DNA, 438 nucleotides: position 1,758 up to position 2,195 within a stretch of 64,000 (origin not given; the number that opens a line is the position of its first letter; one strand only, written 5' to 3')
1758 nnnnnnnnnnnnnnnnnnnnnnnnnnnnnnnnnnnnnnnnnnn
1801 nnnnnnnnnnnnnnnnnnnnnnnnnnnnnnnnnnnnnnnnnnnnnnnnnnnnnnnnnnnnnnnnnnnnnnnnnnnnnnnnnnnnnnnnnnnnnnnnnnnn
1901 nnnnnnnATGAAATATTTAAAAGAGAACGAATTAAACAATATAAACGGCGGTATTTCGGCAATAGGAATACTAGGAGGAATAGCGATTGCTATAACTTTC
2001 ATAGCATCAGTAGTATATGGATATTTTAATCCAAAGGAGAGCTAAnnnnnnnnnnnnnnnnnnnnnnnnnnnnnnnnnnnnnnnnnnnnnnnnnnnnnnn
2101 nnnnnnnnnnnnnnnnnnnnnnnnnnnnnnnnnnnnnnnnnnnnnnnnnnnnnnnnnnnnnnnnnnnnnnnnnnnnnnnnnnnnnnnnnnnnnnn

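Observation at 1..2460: Uncalled bacteriocin locus: ABC exporter, short accessory protein, three tandem double-glycine-leader peptides and a putative immunity protein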

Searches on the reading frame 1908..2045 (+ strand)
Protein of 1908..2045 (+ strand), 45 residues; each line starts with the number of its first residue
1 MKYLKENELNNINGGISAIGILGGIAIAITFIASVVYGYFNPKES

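Call 3: search_protein_families(library=pfam, proteins=[window:1908-2045:+], max_evalue=1)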
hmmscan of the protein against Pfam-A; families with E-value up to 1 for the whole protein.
window:1908-2045:+ (45 aa): 0 families

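Call 4: search_protein_families(library=ncbifam, proteins=[window:1908-2045:+], max_evalue=1)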
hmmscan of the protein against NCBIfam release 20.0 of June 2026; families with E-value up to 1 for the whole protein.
window:1908-2045:+ (45 aa): 5 families
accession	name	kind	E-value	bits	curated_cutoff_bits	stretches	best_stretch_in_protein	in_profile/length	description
TIGR03949.1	bact_IIb_cerein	subfamily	1.9e-06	27.5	21.5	1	3-38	3-40/45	class IIb bacteriocin, lactobin A/cerein 7B family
NF038034.1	lactGbeta_entB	subfamily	0.00037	20.6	37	1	4-38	1-35/38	lactococcin G-beta/enterocin 1071B family bacteriocin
TIGR01847.1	bacteriocin_sig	domain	0.0078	16.8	15.7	1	1-15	1-15/15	bacteriocin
NF038035.1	lactGalph_entA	subfamily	0.022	14.8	37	1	4-17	1-14/35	lactococcin G-alpha/enterocin 1071A family bacteriocin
NF033214.1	ComC_Streptocco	equivalog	0.17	11.6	50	1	2-15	11-24/41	competence-stimulating peptide ComC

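Call 32: search_protein_families(library=ncbifam, alignment_id=A2, max_evalue=0.01)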
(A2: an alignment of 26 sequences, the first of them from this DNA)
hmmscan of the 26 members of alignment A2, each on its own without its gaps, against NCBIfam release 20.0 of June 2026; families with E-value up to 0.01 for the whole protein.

A. member 1, seq(45 aa): 3 families
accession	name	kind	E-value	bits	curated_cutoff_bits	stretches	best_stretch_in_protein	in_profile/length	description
TIGR03949.1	bact_IIb_cerein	subfamily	1.9e-06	27.5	21.5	1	3-38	3-40/45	class IIb bacteriocin, lactobin A/cerein 7B family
NF038034.1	lactGbeta_entB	subfamily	0.00037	20.6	37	1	4-38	1-35/38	lactococcin G-beta/enterocin 1071B family bacteriocin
TIGR01847.1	bacteriocin_sig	domain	0.0078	16.8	15.7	1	1-15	1-15/15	bacteriocin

B. families by the number of members that match (of 26 scanned): 6 families
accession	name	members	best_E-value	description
TIGR03949.1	bact_IIb_cerein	22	3.1e-07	class IIb bacteriocin, lactobin A/cerein 7B family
NF038034.1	lactGbeta_entB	6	0.00037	lactococcin G-beta/enterocin 1071B family bacteriocin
TIGR01847.1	bacteriocin_sig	5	0.00019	bacteriocin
NF038035.1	lactGalph_entA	1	0.0022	lactococcin G-alpha/enterocin 1071A family bacteriocin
NF038167.1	cyan_ocin_like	1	0.0055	CTB family bacteriocin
NF005733.0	PRK07558.1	1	0.0072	F0F1 ATP synthase subunit C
